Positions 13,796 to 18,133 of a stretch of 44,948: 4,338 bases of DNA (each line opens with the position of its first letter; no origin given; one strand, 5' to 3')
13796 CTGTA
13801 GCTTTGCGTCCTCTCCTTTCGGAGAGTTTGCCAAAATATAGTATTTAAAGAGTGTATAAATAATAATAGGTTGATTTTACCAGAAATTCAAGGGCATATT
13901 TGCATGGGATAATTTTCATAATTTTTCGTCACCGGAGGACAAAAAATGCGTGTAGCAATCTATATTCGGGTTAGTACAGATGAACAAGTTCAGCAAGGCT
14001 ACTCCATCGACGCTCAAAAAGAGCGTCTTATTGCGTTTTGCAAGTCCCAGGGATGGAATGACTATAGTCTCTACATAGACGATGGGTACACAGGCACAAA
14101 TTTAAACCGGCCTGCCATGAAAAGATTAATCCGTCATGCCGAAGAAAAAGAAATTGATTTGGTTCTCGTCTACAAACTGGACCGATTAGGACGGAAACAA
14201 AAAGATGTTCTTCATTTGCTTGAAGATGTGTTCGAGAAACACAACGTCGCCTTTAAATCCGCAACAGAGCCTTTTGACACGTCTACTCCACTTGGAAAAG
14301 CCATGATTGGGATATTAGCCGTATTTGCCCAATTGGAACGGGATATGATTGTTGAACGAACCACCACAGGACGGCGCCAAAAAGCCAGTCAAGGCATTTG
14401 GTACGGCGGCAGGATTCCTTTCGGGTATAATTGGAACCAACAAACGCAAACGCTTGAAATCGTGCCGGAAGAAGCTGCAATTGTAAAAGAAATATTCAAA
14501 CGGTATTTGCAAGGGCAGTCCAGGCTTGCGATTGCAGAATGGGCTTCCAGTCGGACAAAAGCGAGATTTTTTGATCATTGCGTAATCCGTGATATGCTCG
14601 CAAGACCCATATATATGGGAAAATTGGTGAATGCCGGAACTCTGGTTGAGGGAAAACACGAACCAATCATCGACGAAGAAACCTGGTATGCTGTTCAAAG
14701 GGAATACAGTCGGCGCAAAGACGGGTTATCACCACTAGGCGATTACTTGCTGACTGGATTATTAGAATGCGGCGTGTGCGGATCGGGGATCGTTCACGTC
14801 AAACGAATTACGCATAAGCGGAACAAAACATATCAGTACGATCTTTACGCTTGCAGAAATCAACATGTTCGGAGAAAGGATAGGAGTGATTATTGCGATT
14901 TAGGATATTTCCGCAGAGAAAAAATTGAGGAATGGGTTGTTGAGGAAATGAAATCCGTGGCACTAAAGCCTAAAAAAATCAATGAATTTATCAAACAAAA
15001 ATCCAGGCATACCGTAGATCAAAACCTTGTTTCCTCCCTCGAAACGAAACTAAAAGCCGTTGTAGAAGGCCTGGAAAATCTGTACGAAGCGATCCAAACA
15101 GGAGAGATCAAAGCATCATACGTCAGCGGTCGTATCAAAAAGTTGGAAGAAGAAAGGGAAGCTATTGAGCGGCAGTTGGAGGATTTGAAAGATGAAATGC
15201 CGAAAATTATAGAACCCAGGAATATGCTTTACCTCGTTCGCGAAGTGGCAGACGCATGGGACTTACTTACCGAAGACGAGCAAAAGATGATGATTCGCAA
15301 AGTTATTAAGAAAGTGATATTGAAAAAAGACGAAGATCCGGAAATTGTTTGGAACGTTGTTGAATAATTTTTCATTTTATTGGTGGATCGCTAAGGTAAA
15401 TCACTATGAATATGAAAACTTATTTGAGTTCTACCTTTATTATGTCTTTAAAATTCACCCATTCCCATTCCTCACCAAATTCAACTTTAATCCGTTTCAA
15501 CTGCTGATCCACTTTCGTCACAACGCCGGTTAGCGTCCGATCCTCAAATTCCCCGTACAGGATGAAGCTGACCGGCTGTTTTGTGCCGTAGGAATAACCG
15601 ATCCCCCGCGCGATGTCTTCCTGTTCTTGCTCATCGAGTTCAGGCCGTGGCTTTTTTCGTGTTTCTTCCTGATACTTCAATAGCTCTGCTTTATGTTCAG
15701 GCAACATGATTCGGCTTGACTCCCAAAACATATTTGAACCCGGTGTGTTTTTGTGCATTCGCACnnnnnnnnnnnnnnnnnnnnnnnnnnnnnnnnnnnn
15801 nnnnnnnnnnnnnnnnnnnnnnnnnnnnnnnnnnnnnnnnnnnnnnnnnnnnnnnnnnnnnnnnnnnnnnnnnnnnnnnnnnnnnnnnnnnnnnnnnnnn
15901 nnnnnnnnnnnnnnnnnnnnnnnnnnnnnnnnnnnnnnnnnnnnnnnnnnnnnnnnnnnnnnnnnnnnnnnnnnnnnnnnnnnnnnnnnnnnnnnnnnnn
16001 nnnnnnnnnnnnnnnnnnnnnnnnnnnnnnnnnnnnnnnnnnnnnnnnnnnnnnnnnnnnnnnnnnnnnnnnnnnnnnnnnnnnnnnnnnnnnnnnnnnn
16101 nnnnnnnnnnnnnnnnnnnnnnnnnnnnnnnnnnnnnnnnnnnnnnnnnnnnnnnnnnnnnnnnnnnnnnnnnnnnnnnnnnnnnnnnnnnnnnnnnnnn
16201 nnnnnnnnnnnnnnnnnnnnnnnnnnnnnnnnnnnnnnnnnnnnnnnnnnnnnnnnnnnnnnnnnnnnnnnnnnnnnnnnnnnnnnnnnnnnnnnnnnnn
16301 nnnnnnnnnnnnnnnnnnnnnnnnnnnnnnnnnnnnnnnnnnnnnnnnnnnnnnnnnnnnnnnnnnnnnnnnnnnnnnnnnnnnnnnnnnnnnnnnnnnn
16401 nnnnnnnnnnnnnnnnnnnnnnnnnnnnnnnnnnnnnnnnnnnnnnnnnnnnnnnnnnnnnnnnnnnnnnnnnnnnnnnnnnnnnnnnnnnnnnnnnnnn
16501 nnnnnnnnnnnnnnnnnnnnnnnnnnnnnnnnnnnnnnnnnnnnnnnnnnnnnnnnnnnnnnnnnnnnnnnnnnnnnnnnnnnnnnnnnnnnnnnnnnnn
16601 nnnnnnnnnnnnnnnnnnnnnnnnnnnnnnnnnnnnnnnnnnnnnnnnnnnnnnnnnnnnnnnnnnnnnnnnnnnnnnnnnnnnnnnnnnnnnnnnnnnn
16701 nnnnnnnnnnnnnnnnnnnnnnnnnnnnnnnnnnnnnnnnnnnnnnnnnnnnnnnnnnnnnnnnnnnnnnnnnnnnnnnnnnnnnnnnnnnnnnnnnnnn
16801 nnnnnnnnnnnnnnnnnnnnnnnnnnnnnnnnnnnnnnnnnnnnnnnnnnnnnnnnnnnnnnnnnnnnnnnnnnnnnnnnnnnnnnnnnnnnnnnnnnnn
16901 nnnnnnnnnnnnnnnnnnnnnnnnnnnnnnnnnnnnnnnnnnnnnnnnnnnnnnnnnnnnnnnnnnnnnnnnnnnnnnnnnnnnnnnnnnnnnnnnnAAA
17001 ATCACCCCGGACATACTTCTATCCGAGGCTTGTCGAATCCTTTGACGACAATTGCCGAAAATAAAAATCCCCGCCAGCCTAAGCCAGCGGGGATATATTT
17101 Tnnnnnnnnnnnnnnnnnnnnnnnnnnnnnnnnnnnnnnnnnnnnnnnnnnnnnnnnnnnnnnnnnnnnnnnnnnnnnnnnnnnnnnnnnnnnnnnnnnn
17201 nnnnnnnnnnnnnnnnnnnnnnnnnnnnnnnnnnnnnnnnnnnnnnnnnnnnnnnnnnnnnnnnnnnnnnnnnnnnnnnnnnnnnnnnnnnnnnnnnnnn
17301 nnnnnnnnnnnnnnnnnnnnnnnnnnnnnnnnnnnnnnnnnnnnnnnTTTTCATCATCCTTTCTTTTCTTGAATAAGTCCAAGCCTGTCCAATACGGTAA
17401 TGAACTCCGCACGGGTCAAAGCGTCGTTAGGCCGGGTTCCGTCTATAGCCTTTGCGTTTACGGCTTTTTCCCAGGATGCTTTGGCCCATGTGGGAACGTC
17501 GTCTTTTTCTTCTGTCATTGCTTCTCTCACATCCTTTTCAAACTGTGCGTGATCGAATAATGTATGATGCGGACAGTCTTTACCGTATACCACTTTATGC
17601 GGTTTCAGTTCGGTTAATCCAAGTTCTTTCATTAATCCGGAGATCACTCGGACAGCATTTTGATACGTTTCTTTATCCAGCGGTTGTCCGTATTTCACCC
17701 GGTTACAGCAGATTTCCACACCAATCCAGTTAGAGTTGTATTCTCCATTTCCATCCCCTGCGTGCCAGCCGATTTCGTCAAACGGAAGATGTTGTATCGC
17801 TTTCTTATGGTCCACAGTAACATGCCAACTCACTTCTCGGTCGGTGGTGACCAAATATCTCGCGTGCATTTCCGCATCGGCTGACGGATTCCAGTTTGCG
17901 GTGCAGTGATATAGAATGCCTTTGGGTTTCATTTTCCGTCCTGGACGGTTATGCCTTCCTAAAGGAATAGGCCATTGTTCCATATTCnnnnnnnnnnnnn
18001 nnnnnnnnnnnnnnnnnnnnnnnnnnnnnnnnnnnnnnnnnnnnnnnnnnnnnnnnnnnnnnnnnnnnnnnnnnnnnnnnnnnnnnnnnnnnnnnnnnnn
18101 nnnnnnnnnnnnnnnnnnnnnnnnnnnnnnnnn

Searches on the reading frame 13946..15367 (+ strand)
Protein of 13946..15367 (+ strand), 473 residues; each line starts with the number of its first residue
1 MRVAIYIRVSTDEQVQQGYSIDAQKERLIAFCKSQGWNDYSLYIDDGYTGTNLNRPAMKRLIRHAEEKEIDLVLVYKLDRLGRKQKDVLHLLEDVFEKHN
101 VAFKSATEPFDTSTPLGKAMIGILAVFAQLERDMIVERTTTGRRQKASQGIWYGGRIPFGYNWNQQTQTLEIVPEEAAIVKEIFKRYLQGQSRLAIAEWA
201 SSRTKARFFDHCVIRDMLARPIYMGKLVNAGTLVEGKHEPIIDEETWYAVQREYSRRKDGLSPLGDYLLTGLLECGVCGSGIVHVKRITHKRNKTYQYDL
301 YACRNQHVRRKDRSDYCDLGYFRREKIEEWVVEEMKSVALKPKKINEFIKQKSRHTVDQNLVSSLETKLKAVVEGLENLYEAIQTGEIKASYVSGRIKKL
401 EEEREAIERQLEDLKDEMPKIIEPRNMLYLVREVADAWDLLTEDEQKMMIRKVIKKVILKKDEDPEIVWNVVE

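Call 12: search_protein_families(library=pfam, proteins=[window:13946-15367:+], max_evalue=0.001)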
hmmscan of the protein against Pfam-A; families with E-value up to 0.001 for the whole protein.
window:13946-15367:+ (473 aa): 3 families
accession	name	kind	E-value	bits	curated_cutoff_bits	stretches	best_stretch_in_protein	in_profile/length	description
PF00239.26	Resolvase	-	7.6e-43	146.5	23.3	1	3-151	1-144/145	Resolvase, N terminal domain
PF07508.19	Recombinase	-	7.6e-17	61.9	21.1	1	174-257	1-102/102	Recombinase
PF13408.12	Zn_ribbon_recom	-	3.9e-10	40.4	25.3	1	268-336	1-58/58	Recombinase zinc beta ribbon domain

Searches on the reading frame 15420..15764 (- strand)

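Call 66: search_protein_families(library=pfam, proteins=[window:15420-15764:-], max_evalue=0.001)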
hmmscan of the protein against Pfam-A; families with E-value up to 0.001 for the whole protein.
window:15420-15764:- (114 aa): 1 family
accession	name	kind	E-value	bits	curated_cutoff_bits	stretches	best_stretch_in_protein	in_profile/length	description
PF08863.15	YolD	-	4.8e-24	84.7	27.5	1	20-112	1-94/94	YolD-like protein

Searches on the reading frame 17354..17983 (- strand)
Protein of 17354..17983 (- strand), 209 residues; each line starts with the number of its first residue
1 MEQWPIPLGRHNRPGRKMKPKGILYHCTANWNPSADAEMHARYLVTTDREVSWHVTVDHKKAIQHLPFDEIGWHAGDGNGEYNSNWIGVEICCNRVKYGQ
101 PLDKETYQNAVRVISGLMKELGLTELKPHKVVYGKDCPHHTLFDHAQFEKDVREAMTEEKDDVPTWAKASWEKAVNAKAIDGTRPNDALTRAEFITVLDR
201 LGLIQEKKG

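Call 66: search_protein_families(library=pfam, proteins=[window:17354-17983:-], max_evalue=0.001)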
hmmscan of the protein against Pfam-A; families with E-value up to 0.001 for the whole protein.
window:17354-17983:- (209 aa): 1 family
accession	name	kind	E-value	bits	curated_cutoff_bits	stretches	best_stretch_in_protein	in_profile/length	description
PF01510.30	Amidase_2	-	1.1e-19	71.5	26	1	17-139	2-130/131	N-acetylmuramoyl-L-alanine amidase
